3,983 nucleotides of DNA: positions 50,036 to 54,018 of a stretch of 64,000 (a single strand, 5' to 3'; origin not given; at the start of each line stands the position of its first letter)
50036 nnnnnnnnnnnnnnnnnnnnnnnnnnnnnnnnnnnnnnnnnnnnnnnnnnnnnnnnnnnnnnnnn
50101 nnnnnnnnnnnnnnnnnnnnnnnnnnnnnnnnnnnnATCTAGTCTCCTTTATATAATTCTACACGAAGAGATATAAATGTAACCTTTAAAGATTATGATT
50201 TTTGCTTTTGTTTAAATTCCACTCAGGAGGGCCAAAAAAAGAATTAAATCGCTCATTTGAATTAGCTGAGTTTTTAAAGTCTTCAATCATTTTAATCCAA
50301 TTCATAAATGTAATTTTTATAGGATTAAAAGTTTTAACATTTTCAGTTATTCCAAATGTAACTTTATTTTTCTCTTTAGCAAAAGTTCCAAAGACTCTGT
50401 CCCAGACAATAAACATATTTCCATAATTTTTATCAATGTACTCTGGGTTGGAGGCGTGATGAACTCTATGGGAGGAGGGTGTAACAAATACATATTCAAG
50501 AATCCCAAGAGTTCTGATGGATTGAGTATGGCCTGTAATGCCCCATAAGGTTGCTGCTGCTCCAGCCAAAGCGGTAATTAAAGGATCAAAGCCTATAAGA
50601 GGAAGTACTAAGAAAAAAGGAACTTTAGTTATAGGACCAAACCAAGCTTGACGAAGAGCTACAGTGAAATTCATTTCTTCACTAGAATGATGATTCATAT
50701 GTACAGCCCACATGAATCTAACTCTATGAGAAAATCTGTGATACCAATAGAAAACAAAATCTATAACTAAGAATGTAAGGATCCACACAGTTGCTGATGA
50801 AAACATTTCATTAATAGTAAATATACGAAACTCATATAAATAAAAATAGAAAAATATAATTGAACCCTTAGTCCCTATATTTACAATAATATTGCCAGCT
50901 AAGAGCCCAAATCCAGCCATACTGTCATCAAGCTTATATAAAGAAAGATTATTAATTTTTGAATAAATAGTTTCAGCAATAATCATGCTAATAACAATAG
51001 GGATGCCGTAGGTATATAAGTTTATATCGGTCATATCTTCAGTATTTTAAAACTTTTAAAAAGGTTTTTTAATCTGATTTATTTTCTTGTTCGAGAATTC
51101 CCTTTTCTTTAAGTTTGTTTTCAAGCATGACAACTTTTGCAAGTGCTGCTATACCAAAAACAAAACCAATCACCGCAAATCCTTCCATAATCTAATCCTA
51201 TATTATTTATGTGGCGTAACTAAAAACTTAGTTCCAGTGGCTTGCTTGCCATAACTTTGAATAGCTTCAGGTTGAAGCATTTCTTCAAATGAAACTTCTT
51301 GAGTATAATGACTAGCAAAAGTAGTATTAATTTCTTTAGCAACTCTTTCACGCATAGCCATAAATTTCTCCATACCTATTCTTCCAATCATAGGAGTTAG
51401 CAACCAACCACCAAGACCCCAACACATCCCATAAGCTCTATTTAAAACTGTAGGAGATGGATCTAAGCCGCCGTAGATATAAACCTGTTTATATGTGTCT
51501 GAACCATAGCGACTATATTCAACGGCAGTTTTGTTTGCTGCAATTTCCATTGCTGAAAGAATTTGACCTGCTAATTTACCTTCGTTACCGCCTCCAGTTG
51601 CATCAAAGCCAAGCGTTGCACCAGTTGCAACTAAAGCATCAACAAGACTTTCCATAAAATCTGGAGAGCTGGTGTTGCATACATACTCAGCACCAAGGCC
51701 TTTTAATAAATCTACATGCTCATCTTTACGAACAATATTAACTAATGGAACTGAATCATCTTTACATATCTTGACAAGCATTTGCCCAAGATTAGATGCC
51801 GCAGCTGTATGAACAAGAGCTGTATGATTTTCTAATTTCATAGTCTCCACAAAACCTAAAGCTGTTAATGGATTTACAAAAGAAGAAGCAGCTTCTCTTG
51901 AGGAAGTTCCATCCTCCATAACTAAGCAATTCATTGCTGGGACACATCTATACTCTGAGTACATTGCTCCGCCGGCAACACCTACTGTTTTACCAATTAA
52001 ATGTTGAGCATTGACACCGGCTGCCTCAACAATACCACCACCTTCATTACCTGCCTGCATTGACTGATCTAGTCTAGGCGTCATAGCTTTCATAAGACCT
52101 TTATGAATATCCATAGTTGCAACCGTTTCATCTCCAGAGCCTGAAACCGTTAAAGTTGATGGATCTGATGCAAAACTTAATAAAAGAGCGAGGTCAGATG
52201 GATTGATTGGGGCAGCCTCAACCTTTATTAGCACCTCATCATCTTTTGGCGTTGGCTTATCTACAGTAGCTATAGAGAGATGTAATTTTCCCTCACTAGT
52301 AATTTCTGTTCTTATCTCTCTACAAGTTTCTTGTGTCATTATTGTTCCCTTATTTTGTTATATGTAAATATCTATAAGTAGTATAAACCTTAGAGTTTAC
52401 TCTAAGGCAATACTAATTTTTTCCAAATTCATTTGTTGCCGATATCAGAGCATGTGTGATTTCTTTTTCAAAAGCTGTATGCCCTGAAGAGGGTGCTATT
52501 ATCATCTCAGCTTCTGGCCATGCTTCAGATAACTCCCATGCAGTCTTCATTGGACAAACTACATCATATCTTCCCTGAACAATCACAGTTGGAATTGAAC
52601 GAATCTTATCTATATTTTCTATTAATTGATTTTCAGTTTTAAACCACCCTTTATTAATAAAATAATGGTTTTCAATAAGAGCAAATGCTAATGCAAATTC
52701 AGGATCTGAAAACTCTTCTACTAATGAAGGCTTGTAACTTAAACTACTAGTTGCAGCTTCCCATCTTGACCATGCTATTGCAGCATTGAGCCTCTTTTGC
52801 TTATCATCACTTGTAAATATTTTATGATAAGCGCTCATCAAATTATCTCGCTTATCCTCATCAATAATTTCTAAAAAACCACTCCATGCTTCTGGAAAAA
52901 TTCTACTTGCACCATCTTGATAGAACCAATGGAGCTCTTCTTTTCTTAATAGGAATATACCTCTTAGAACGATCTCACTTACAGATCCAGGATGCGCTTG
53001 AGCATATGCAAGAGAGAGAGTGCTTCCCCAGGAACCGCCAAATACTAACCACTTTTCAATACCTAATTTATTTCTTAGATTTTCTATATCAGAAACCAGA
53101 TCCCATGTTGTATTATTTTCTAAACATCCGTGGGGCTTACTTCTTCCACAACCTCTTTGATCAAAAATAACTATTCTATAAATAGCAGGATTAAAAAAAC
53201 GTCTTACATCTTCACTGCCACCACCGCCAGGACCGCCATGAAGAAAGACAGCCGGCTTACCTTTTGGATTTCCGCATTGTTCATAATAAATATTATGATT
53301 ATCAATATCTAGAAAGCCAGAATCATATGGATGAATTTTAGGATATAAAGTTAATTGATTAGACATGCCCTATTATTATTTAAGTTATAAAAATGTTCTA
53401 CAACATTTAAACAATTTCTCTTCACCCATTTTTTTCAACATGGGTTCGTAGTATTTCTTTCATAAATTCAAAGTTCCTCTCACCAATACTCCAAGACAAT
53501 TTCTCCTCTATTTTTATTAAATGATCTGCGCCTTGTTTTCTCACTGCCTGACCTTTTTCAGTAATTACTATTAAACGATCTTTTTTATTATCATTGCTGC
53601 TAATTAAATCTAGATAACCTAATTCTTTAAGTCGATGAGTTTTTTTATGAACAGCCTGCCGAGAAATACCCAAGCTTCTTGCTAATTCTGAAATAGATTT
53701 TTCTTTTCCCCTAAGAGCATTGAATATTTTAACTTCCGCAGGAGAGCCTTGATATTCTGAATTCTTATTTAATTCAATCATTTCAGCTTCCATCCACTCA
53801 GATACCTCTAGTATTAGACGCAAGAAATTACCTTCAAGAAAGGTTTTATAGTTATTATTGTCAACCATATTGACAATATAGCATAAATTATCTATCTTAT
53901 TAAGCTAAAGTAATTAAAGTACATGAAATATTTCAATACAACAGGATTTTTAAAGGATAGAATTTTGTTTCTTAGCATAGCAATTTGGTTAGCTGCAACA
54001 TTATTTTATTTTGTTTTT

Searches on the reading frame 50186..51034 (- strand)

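Call 48: search_protein_families(library=pfam, proteins=[window:50186-51034:-], max_evalue=0.0001)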
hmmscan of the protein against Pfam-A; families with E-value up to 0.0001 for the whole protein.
window:50186-51034:- (282 aa): 1 family
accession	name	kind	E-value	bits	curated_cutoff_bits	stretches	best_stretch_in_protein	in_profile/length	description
PF04116.19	FA_hydroxylase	-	1.1e-31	110.5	31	1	84-217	1-132/132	Fatty acid hydroxylase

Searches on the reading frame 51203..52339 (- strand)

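Call 48: search_protein_families(library=pfam, proteins=[window:51203-52339:-], max_evalue=0.0001)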
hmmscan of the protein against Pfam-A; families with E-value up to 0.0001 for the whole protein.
window:51203-52339:- (378 aa): 1 family
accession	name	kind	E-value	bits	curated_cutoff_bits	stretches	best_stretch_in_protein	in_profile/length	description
PF08240.17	ADH_N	-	4.8e-06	27.2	23.5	0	33-140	2-101/104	Alcohol dehydrogenase GroES-like domain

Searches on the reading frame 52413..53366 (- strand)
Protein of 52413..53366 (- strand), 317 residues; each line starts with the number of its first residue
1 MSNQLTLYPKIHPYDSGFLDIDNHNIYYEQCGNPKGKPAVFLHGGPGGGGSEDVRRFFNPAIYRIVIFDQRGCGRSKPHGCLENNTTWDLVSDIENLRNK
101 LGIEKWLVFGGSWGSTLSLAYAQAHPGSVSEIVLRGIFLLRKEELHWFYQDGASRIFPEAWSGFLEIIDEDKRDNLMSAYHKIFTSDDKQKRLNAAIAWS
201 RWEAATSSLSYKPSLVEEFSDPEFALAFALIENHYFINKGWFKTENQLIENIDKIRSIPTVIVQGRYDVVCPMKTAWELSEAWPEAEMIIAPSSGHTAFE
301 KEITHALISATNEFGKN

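Call 48: search_protein_families(library=pfam, proteins=[window:52413-53366:-], max_evalue=0.0001)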
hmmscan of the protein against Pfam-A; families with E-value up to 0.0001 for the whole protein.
window:52413-53366:- (317 aa): 4 families
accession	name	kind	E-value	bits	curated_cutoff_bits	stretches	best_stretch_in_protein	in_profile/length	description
PF00561.26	Abhydrolase_1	-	3.6e-33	115.7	25.8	1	40-301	4-243/245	alpha/beta hydrolase fold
PF12146.15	Hydrolase_4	-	5.4e-11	42.7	27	1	57-297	26-233/239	Serine aminopeptidase, S33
PF12697.13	Abhydrolase_6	-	7.9e-09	36.9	26.3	1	40-300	2-208/217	Alpha/beta hydrolase family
PF08386.16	Abhydrolase_4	-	7.9e-06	26.4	21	1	241-300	18-77/103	TAP-like protein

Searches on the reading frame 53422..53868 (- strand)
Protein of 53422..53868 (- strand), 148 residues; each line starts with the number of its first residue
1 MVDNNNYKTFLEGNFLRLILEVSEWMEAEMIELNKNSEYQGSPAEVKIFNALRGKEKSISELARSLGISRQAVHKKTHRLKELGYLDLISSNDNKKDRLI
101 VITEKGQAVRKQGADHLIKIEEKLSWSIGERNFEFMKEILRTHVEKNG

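Call 48: search_protein_families(library=pfam, proteins=[window:53422-53868:-], max_evalue=0.0001)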
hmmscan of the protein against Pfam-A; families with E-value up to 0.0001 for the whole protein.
window:53422-53868:- (148 aa): 4 families
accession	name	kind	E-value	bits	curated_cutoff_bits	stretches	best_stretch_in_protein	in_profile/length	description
PF12802.13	MarR_2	-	8.9e-08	32.6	27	1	44-95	6-59/61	MarR family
PF08279.18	HTH_11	-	3.2e-06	27.4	25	1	52-89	9-47/55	HTH domain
PF25212.1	HVO_A0114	-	1.2e-05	25.5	27.6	1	43-95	22-75/84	HVO_A0114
PF25213.1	HVO_A0261_N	-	7.3e-05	23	35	0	41-116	9-77/86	HVO_A0261 N-terminal domain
